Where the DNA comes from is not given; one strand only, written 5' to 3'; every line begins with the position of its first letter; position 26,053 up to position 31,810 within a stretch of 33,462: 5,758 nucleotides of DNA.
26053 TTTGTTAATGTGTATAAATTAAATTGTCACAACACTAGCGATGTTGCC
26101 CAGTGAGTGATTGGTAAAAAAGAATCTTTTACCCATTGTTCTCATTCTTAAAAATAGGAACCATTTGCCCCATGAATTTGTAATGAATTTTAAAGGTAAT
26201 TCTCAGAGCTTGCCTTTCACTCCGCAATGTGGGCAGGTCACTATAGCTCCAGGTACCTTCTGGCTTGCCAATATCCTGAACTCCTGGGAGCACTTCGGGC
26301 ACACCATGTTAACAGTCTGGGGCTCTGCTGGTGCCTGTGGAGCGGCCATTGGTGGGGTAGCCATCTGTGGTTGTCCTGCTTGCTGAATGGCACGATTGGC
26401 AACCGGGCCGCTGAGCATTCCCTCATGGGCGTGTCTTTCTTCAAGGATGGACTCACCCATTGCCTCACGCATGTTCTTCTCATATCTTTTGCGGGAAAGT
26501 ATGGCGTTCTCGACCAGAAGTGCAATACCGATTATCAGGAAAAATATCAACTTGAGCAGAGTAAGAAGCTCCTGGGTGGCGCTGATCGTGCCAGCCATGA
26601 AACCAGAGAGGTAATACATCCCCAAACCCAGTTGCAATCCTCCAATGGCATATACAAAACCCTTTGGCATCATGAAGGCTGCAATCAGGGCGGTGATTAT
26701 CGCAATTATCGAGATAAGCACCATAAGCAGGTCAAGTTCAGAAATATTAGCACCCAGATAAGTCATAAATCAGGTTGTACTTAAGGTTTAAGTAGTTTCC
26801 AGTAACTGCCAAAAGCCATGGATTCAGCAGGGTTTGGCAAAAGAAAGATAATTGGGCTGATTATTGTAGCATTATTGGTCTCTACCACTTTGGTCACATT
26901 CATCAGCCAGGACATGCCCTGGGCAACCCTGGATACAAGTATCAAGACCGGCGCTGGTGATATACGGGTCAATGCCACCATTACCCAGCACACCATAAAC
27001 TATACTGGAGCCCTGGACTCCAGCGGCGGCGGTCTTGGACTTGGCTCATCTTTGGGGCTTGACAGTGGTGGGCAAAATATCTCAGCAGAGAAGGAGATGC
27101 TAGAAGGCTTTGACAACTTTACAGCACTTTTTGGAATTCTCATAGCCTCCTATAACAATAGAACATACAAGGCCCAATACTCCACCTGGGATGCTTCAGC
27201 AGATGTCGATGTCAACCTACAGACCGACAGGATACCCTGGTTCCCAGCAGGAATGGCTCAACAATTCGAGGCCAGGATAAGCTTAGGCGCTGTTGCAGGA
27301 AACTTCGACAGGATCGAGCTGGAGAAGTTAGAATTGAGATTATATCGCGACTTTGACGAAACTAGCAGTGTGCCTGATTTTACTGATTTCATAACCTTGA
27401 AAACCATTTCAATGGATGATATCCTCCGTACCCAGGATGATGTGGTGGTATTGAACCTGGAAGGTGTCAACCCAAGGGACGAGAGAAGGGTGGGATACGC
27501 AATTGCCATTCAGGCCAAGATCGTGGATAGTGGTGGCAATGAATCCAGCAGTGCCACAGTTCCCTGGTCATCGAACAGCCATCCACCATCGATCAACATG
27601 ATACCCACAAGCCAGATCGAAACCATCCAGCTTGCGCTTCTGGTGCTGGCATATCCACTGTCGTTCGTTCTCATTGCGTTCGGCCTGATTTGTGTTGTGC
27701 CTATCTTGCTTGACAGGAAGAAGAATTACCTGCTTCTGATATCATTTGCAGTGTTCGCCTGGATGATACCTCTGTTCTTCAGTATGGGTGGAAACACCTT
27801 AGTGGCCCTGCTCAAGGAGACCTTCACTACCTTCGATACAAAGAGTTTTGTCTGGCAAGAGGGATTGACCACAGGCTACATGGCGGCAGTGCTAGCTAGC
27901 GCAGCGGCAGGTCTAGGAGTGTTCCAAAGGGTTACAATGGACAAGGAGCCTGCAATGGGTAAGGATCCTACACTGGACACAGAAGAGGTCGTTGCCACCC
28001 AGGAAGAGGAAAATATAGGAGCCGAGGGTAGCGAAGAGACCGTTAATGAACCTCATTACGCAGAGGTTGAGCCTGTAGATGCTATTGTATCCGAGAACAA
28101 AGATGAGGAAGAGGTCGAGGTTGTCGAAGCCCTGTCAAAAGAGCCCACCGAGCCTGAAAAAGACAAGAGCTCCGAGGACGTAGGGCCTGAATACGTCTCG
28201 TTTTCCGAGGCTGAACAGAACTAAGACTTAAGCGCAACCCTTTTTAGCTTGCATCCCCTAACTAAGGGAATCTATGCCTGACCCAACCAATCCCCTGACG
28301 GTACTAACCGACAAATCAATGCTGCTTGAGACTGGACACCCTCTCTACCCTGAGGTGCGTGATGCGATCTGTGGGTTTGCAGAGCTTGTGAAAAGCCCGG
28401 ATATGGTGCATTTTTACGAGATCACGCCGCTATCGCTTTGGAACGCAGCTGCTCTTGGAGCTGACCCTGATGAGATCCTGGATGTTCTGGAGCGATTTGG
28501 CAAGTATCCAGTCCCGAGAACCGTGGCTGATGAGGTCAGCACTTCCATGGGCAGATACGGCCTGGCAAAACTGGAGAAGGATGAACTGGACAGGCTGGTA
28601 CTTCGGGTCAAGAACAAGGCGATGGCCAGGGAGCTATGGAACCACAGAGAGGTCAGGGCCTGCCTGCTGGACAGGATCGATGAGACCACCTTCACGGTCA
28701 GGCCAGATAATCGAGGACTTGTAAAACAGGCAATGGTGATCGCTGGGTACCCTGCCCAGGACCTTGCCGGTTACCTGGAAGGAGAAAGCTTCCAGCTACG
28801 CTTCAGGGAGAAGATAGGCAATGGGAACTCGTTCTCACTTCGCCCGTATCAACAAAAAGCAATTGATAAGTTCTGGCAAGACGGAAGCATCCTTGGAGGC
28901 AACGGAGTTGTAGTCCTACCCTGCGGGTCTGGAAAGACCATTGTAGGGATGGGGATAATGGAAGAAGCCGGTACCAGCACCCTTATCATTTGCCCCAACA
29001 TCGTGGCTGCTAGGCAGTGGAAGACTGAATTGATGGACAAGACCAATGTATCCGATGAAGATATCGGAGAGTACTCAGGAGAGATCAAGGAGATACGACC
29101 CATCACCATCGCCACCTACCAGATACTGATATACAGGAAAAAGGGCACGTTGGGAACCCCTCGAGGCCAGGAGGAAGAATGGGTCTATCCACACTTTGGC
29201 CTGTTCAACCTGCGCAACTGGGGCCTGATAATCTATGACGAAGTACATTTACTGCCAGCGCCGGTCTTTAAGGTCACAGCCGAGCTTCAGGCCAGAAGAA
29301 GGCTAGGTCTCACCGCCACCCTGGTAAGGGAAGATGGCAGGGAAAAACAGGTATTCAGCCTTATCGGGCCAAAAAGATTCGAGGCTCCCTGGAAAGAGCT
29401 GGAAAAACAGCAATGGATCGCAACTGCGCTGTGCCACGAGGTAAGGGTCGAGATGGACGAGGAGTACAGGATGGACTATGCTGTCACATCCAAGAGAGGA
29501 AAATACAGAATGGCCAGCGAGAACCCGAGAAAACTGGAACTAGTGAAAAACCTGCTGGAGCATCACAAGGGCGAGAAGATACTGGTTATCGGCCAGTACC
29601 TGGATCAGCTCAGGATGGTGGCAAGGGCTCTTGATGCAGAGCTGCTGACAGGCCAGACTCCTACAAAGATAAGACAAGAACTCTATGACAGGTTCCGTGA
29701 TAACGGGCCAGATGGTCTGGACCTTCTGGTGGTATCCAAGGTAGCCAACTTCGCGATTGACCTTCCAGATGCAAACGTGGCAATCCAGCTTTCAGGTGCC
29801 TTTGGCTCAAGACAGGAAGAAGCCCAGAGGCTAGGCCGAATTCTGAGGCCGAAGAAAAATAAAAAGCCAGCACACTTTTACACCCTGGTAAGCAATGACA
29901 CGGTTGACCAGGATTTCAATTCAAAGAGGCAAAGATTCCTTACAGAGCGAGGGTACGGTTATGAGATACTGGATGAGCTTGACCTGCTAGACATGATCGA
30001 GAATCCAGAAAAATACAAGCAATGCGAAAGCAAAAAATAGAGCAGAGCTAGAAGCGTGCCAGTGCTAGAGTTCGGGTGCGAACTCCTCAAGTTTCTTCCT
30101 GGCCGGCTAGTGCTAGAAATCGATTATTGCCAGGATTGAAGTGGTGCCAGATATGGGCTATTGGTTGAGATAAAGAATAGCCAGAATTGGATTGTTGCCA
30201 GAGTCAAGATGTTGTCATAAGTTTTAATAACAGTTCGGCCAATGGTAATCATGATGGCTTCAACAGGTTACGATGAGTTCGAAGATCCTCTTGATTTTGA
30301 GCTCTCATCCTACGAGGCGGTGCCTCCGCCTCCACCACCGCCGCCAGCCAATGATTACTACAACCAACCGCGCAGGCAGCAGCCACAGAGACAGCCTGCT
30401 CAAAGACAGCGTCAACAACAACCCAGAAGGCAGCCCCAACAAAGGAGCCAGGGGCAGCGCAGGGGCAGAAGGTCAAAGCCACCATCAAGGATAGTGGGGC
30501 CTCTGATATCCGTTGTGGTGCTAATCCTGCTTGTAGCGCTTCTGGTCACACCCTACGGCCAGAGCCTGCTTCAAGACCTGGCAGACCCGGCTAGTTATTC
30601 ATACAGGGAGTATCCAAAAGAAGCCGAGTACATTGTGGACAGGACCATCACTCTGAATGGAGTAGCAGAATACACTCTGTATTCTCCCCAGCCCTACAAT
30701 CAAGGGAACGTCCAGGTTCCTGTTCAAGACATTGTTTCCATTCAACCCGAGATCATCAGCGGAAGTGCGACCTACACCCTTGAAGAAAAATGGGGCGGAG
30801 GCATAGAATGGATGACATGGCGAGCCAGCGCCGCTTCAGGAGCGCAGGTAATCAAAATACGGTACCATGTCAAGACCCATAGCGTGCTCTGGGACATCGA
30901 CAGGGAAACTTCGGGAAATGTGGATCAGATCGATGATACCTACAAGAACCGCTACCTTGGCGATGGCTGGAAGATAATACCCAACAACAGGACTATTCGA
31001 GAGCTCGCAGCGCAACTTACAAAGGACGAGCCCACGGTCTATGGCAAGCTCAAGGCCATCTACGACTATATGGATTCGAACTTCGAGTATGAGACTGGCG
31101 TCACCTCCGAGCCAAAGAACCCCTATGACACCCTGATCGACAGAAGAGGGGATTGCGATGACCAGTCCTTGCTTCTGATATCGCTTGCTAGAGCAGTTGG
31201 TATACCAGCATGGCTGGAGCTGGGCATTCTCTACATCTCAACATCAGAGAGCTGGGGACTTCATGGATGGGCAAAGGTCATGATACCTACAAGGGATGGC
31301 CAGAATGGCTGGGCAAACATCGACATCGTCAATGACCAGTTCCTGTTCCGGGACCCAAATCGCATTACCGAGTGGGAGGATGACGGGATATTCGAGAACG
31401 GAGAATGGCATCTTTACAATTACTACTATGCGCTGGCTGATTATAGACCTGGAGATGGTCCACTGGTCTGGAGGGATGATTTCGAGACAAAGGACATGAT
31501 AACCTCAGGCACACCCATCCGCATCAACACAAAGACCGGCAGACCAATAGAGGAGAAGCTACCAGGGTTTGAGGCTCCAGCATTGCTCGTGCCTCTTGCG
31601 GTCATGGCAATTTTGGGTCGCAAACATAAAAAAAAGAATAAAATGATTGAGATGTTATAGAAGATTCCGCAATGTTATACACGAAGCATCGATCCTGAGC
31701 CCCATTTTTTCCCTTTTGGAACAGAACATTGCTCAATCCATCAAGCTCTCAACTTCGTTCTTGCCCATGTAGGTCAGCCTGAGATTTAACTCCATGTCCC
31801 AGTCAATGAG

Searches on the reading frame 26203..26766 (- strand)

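Call 8: search_protein_families(library=pfam, proteins=[window:26203-26766:-], max_evalue=0.001)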
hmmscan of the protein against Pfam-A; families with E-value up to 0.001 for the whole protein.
window:26203-26766:- (187 aa): 1 family
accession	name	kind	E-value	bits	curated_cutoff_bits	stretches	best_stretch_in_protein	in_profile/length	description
PF13719.11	Zn_ribbon_5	-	9.6e-05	22.5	29.3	1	156-182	5-32/37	zinc-ribbon domain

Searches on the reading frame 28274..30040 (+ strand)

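Call 8: search_protein_families(library=pfam, proteins=[window:28274-30040:+], max_evalue=0.001)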
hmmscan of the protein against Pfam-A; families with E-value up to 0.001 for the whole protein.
window:28274-30040:+ (588 aa): 5 families
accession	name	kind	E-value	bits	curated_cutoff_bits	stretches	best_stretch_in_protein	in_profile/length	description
PF16203.11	ERCC3_RAD25_C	-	1.2e-48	166.1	27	1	376-577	1-206/248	ERCC3/RAD25/XPB C-terminal helicase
PF13625.11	Helicase_C_3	-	3.6e-27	95.3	34.2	1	9-136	2-125/125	Helicase conserved C-terminal domain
PF04851.21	ResIII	-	1.9e-18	67.3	22.5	1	187-351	2-163/164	Type III restriction enzyme, res subunit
PF00271.37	Helicase_C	-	9.7e-14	52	23.5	1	420-526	2-109/110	Helicase conserved C-terminal domain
PF00270.35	DEAD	-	1.3e-07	31.9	26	1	190-351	1-161/167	DEAD/DEAH box helicase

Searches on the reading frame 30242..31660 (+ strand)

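Call 8: search_protein_families(library=pfam, proteins=[window:30242-31660:+], max_evalue=0.001)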
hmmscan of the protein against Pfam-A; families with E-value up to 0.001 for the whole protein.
window:30242-31660:+ (472 aa): 1 family
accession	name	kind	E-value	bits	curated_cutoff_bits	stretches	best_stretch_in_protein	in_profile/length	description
PF01841.26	Transglut_core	-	4.1e-18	66.1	23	1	254-361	2-107/108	Transglutaminase-like superfamily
